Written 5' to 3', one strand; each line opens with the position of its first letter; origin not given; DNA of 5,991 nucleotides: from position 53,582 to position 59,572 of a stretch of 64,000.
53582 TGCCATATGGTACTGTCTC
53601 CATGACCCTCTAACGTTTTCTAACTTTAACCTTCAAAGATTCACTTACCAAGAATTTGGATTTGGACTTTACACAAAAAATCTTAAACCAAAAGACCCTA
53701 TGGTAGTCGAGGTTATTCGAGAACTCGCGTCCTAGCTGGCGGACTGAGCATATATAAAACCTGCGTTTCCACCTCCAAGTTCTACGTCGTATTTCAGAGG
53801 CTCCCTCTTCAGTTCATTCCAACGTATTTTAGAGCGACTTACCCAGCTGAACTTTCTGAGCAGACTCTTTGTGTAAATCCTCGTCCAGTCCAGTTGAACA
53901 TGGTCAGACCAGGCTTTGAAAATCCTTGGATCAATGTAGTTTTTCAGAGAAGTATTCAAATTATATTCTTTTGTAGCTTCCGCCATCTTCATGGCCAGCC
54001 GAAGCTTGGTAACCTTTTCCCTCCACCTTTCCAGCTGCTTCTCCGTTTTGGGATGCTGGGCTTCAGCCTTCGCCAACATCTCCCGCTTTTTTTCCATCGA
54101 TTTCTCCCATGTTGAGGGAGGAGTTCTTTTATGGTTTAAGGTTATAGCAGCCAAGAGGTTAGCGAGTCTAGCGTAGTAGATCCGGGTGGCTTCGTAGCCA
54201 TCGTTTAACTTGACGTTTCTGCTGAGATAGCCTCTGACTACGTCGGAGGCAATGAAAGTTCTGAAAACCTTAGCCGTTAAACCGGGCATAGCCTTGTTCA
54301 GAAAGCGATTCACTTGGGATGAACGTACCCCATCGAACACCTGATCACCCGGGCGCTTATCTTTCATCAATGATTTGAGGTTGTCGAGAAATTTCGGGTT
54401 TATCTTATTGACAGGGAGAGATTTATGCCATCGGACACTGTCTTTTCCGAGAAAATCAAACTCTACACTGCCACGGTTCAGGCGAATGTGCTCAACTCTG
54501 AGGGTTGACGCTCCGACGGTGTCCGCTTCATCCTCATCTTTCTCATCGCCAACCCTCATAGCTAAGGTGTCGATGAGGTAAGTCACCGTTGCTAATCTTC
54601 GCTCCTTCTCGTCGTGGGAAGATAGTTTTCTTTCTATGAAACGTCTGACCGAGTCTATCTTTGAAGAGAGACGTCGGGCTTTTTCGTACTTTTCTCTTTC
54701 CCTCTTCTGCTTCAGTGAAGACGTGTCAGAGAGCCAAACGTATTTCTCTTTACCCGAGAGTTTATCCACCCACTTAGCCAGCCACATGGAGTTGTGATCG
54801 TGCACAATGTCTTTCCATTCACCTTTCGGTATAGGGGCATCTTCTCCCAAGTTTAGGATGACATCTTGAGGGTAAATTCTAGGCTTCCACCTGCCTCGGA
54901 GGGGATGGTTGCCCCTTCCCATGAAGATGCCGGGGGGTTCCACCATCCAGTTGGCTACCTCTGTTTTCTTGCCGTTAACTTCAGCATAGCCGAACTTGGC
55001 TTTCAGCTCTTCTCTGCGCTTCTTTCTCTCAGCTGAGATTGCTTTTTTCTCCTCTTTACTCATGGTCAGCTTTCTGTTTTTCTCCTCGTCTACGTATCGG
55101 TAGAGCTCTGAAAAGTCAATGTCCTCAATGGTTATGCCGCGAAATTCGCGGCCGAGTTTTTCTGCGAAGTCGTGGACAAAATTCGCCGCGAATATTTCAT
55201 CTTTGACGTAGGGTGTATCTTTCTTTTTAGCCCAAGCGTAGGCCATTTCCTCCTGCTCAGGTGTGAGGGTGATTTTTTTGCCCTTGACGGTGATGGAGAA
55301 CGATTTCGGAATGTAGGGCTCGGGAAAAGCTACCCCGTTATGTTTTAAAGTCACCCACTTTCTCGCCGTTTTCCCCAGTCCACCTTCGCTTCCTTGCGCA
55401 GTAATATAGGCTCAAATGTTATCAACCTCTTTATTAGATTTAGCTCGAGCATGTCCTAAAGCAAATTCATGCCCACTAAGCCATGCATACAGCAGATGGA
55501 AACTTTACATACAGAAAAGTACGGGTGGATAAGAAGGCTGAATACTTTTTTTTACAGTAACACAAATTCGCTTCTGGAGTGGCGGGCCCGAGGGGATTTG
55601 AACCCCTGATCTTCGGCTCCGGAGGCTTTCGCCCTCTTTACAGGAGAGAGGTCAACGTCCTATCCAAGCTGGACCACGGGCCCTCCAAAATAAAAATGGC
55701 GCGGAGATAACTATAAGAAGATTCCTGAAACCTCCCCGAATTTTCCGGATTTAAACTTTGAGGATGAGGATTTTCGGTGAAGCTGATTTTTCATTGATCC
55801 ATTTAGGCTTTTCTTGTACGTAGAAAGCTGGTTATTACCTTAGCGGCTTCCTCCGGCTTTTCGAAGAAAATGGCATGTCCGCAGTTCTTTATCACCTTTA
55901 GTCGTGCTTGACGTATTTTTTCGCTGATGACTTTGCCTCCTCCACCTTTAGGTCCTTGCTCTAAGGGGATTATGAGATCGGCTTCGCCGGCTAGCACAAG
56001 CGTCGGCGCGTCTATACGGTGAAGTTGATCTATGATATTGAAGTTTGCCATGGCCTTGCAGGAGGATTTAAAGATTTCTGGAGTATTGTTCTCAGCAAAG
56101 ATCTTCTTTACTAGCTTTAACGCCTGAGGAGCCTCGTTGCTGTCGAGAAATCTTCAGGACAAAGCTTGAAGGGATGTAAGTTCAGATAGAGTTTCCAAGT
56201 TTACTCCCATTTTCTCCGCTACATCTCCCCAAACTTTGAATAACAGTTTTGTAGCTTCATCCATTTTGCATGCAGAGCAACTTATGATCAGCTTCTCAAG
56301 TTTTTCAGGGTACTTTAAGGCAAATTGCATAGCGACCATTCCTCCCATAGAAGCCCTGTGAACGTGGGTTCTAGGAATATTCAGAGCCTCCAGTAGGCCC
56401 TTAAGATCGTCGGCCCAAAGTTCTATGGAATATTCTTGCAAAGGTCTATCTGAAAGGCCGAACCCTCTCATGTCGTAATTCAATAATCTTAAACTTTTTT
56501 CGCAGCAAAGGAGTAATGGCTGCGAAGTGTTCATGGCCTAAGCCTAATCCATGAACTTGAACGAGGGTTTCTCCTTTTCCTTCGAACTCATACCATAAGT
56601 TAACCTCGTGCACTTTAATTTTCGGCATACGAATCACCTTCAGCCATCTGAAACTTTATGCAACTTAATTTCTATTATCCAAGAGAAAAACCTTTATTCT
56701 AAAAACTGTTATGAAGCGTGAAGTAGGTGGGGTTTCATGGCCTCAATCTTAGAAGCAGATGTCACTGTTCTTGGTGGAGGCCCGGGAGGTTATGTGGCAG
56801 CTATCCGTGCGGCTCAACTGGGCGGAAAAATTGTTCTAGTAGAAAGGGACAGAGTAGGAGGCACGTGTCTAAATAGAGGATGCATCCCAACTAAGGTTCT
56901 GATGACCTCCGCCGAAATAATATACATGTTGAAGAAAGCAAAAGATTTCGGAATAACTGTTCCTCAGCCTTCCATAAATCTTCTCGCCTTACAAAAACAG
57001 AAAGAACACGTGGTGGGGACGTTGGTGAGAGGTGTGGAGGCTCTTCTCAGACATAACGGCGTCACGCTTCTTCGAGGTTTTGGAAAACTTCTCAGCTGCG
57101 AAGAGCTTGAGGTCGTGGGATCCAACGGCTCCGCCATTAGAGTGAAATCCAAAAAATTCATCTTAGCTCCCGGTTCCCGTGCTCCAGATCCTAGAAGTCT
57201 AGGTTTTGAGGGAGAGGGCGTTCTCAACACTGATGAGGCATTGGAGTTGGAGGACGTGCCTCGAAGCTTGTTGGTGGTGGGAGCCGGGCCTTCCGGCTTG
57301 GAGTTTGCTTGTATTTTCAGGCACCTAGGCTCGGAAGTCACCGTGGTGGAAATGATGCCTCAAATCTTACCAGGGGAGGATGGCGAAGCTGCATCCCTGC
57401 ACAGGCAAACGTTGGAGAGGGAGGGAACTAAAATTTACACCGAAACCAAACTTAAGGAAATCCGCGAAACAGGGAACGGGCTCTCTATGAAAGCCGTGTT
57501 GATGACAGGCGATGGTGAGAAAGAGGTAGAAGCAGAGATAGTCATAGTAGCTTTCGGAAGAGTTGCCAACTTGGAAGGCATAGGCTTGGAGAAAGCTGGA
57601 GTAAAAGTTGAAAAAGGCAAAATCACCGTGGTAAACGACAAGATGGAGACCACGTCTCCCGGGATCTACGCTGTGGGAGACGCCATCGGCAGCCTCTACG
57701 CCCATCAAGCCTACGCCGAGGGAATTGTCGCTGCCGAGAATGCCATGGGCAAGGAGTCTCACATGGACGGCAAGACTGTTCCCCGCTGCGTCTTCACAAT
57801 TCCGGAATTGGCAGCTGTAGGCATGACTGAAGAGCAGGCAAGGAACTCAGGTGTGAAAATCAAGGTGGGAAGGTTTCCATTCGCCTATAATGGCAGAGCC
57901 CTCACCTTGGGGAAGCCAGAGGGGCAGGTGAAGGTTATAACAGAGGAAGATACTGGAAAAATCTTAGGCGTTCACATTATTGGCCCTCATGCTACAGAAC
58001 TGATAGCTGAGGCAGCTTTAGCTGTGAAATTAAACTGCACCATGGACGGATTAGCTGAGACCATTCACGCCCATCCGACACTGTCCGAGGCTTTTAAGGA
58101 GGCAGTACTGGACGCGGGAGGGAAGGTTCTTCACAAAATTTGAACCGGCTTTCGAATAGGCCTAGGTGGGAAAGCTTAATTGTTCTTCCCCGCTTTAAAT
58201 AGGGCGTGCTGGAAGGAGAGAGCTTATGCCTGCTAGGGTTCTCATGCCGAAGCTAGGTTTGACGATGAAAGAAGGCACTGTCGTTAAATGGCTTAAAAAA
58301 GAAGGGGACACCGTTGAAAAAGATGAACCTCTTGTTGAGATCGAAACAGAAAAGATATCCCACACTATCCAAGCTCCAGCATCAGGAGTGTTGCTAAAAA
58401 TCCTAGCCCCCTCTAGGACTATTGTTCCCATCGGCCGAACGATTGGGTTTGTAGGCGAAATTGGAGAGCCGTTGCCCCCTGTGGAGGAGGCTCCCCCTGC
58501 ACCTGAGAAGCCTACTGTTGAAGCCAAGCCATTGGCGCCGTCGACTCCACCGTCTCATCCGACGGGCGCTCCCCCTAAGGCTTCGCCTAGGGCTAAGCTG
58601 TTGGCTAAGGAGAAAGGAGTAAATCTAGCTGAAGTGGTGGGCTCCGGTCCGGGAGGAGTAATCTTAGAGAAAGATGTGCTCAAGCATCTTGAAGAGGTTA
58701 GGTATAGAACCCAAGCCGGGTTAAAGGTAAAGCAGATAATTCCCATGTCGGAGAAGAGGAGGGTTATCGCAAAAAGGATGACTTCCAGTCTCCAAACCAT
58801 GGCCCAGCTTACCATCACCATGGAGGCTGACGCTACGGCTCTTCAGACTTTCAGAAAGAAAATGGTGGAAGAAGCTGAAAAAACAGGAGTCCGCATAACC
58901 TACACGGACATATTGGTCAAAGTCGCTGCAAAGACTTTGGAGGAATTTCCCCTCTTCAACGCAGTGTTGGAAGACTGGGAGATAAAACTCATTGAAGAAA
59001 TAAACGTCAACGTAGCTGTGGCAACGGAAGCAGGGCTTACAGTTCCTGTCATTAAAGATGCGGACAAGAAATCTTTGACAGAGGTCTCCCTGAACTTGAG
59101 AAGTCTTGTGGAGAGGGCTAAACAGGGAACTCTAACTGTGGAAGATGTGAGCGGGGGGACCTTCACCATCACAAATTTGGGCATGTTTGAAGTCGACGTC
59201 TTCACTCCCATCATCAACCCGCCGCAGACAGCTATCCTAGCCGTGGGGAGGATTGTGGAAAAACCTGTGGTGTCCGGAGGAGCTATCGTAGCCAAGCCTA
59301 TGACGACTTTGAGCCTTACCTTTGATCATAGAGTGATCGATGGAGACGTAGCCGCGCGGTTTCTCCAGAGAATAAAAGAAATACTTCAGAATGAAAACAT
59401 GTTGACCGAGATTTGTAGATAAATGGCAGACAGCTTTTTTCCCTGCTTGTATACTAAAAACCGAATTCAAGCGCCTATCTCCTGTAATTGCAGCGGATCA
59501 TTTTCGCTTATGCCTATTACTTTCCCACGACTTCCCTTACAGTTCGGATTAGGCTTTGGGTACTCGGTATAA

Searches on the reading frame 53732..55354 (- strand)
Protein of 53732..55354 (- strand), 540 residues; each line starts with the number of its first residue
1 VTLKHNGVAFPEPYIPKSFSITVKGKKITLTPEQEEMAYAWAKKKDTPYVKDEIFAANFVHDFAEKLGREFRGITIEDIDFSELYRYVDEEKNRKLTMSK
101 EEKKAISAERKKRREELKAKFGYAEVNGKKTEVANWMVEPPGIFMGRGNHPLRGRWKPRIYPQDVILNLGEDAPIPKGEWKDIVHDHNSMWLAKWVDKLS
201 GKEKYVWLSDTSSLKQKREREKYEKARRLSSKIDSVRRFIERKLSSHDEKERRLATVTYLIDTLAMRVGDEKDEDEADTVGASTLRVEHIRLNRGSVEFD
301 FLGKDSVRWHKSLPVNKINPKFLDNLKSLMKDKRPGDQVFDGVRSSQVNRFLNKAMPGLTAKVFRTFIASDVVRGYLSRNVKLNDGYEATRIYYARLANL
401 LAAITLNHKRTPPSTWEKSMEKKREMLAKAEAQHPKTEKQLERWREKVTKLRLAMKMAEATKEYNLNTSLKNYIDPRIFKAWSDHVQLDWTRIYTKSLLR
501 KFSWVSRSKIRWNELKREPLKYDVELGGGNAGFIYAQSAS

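Call 4: search_protein_families(library=pfam, proteins=[window:53732-55354:-])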
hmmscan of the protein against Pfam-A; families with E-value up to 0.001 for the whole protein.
window:53732-55354:- (540 aa): 3 families
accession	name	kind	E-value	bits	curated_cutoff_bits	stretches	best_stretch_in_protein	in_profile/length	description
PF01028.25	Topoisom_I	-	1.3e-72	244.3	23.7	1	211-440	1-227/228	Eukaryotic DNA topoisomerase I, catalytic core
PF02919.20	Topoisom_I_N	-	2.9e-68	230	25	1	2-208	5-213/213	Eukaryotic DNA topoisomerase I, DNA binding fragment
PF14370.11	Topo_C_assoc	-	1.2e-19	70.3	25.1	1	446-512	2-68/70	C-terminal topoisomerase domain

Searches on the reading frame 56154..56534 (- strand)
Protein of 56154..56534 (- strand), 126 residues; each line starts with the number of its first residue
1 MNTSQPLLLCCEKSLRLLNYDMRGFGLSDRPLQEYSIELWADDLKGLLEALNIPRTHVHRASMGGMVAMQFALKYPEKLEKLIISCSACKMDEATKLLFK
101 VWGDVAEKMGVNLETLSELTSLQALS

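Call 6: search_protein_families(library=pfam, proteins=[window:56154-56534:-])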
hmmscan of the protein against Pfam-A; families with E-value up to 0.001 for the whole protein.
window:56154-56534:- (126 aa): 3 families
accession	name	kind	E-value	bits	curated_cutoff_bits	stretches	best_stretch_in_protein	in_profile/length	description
PF00561.26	Abhydrolase_1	-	6.2e-13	49.4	25.8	1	16-96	29-114/245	alpha/beta hydrolase fold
PF12146.15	Hydrolase_4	-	1.5e-11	44.5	27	1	17-114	34-142/239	Serine aminopeptidase, S33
PF12697.13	Abhydrolase_6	-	0.001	20.3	26.3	0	16-86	29-93/217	Alpha/beta hydrolase family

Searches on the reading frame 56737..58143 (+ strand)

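Call 6: search_protein_families(library=pfam, proteins=[window:56737-58143:+])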
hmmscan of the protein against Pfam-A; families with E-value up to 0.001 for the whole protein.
window:56737-58143:+ (468 aa): 13 families
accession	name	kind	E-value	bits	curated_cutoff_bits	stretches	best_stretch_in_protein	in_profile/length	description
PF07992.20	Pyr_redox_2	-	1.3e-61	209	26.1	1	8-329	2-291/291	Pyridine nucleotide-disulphide oxidoreductase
PF02852.28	Pyr_redox_dim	-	3.3e-40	137.2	25.3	1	348-456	1-109/110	Pyridine nucleotide-disulphide oxidoreductase, dimerisation domain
PF00070.33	Pyr_redox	-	1.6e-21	77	22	1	178-248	2-72/82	Pyridine nucleotide-disulphide oxidoreductase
PF13738.12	Pyr_redox_3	-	4.5e-13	49.5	30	1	135-314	122-305/305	Pyridine nucleotide-disulphide oxidoreductase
PF12831.13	FAD_oxidored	-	6.1e-10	39.4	27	1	8-45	1-39/416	FAD dependent oxidoreductase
PF03486.20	HI0933_like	-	2.4e-09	37.4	50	0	8-39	2-33/244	HI0933-like protein Rossmann domain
PF13450.12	NAD_binding_8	-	3.2e-08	34.2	21.9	0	11-45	1-36/68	NAD(P)-binding Rossmann-like domain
PF01134.28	GIDA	-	8.7e-08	32.1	22.1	1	8-147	1-150/391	Glucose inhibited division protein A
PF01494.25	FAD_binding_3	-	3.3e-06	27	22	0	179-227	5-51/349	FAD binding domain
PF00890.30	FAD_binding_2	-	1.4e-05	25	20.4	0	8-40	1-33/414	FAD binding domain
PF01262.27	AlaDh_PNT_C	-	3.4e-05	23.8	23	0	5-38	27-60/214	Alanine dehydrogenase/PNT, C-terminal domain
PF01946.23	Thi4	-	5.4e-05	23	26.2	0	3-54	14-67/235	Thi4 family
PF01266.30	DAO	-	0.00017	21.7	27.9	0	8-43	1-38/353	FAD dependent oxidoreductase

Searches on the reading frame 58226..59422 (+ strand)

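Call 6: search_protein_families(library=pfam, proteins=[window:58226-59422:+])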
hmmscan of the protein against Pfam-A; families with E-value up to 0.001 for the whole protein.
window:58226-59422:+ (398 aa): 3 families
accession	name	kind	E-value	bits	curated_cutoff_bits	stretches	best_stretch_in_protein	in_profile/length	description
PF00198.28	2-oxoacid_dh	-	2.9e-80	269.5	23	1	170-392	5-229/232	2-oxoacid dehydrogenases acyltransferase (catalytic domain)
PF00364.28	Biotin_lipoyl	-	4e-17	62.2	22.1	1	5-73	3-70/73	Biotin-requiring enzyme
PF02817.22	E3_binding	-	8.9e-14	51.9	23.7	1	117-152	1-36/36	e3 binding domain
